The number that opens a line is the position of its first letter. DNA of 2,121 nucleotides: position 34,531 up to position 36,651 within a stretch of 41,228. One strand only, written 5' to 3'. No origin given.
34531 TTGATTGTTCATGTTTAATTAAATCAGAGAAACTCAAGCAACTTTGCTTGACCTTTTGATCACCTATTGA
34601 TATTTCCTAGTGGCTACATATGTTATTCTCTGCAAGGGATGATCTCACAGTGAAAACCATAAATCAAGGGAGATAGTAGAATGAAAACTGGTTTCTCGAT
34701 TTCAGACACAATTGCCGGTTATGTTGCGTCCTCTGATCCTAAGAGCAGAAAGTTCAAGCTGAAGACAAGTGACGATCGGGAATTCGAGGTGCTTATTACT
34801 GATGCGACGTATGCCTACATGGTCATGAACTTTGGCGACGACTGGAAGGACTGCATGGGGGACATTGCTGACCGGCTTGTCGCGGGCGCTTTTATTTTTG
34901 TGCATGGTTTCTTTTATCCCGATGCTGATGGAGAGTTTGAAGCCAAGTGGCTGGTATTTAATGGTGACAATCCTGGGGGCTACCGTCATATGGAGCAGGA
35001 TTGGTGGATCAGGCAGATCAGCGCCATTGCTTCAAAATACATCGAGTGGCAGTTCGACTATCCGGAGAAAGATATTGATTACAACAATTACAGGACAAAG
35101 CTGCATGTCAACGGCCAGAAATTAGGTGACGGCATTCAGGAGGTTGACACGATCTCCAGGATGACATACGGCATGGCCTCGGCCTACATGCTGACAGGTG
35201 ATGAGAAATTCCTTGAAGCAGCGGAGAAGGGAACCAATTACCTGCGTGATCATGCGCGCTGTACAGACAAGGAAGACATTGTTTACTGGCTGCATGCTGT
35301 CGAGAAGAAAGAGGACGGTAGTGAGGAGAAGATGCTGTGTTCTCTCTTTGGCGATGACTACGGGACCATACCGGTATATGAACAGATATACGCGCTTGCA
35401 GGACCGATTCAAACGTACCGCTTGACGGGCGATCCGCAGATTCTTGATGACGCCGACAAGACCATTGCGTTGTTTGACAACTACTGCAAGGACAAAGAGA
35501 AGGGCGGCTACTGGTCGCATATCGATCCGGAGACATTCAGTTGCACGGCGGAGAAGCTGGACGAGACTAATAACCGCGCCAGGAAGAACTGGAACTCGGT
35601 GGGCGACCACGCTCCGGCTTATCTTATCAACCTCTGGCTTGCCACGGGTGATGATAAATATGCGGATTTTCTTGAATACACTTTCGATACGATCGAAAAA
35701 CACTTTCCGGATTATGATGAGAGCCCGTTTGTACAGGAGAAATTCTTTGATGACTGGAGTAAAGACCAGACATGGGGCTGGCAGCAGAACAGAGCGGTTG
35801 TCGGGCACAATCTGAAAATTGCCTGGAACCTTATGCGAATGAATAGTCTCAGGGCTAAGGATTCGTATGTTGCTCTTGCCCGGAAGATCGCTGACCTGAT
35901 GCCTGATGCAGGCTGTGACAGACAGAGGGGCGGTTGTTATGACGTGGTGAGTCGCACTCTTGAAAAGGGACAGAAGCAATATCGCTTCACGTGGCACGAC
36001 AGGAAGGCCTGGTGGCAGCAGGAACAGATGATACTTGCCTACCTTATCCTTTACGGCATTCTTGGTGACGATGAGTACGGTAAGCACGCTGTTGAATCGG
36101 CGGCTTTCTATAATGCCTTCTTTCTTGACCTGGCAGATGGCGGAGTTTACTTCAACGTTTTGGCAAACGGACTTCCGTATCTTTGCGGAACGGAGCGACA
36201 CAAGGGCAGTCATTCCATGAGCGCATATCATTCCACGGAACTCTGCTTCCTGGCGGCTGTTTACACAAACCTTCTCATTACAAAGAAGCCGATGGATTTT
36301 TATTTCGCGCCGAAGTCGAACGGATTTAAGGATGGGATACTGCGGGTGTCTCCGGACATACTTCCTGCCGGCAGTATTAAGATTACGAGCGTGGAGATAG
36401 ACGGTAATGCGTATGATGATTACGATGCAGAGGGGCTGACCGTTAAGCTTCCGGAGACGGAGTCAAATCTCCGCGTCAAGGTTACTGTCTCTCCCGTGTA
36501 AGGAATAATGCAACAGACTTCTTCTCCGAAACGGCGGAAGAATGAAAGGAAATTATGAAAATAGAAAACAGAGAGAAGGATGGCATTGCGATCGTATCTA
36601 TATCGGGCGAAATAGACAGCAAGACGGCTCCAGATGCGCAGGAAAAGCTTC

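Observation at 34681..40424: Partner-switching pair (STAS + RsbW-like kinase) physically flanking glgX inside a glycan-metabolism operon, with no sigma factor in the window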

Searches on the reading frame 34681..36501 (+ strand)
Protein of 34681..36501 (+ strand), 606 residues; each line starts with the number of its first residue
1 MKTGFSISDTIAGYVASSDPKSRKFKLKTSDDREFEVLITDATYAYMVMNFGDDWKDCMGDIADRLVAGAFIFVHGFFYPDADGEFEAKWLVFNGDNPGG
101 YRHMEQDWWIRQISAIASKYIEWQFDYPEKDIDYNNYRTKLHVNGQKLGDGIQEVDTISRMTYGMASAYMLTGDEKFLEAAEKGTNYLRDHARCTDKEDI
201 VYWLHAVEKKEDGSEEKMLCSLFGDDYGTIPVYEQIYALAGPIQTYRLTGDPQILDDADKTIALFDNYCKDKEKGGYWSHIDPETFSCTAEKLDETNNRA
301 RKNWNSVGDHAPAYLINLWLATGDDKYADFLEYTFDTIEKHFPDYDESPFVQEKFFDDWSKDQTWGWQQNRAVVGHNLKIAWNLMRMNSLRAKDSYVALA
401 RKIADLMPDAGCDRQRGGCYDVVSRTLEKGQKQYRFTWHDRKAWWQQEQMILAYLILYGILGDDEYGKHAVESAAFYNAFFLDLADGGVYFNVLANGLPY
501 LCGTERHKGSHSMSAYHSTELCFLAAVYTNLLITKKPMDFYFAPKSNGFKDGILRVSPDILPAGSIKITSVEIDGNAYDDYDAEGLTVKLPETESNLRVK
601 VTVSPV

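Call 3: search_protein_families(library=pfam, proteins=[window:34681-36501:+], max_evalue=0.01)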
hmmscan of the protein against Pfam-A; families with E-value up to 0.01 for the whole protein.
window:34681-36501:+ (606 aa): 3 families
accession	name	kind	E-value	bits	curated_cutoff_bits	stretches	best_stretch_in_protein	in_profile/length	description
PF07221.17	GlcNAc_2-epim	-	2.3e-16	60.4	23.4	1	318-488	152-319/347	N-acylglucosamine 2-epimerase (GlcNAc 2-epimerase)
PF06662.19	C5-epim_C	-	5.8e-05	23.1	23.3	0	165-189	38-62/188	D-glucuronyl C5-epimerase C-terminus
PF01532.26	Glyco_hydro_47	-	0.0003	20.4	22.9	1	152-406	74-312/455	Glycosyl hydrolase family 47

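Call 21: list_cluster_members(proteins=[P0001, window:34681-36501:+, P0046, P0061])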
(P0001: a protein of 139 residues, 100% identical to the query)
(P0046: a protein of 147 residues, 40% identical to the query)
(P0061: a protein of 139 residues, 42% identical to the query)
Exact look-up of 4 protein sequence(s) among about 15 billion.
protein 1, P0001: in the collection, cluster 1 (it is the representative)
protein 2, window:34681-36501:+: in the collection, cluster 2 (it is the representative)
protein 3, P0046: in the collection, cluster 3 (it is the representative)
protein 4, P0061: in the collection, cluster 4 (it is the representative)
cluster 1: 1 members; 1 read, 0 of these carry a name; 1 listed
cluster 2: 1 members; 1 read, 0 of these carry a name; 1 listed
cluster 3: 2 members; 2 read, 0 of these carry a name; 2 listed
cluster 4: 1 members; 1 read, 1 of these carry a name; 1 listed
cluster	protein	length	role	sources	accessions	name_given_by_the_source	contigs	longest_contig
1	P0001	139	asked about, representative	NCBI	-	-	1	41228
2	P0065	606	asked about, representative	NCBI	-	-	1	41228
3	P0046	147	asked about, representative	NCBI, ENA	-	-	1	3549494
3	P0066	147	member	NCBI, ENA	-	-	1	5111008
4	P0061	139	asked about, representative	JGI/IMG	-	serine/threonine-protein kinase RsbW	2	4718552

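Call 44: search_solved_structures(query=window:34681-36501:+, max_evalue=0.01)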
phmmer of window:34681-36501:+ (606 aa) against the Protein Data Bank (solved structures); distinct sequences matched with E-value up to 0.01: 7.
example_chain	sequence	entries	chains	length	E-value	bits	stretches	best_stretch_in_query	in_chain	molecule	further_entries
8bry_A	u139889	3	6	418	2.2e-08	36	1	322-492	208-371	N-acylglucosamine 2-epimerase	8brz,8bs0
5zig_A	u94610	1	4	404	2.5e-05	25.9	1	236-523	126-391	Cellobiose 2-epimerase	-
8h1m_A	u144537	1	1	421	0.00077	21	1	244-467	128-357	N-acylglucosamine 2-epimerase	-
8h1k_A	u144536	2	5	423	0.00078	21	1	245-467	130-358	N-acylglucosamine 2-epimerase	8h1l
8h1n_A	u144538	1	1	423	0.00078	21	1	244-467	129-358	N-acylglucosamine 2-epimerase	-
3wkf_A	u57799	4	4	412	0.0056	18.2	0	452-518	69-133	Cellobiose 2-epimerase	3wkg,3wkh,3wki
9l8i_A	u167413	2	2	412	0.0056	18.2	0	452-518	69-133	Cellobiose 2-epimerase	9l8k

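Call 60: search_protein_families(library=ncbifam, proteins=[window:34681-36501:+], max_evalue=0.001)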
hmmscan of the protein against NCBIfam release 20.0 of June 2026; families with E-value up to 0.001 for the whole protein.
window:34681-36501:+ (606 aa): 2 families
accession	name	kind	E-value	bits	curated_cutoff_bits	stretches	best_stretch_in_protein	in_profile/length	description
NF041848.1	celb_epim_EpiA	equivalog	4.8e-07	29.2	800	1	232-490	120-365/405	cellobiose 2-epimerase EpiA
NF052547.1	AcylGsamEpipAGE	equivalog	0.00032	19.8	600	0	332-470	195-326/384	n-acyl-d-glucosamine 2-epimerase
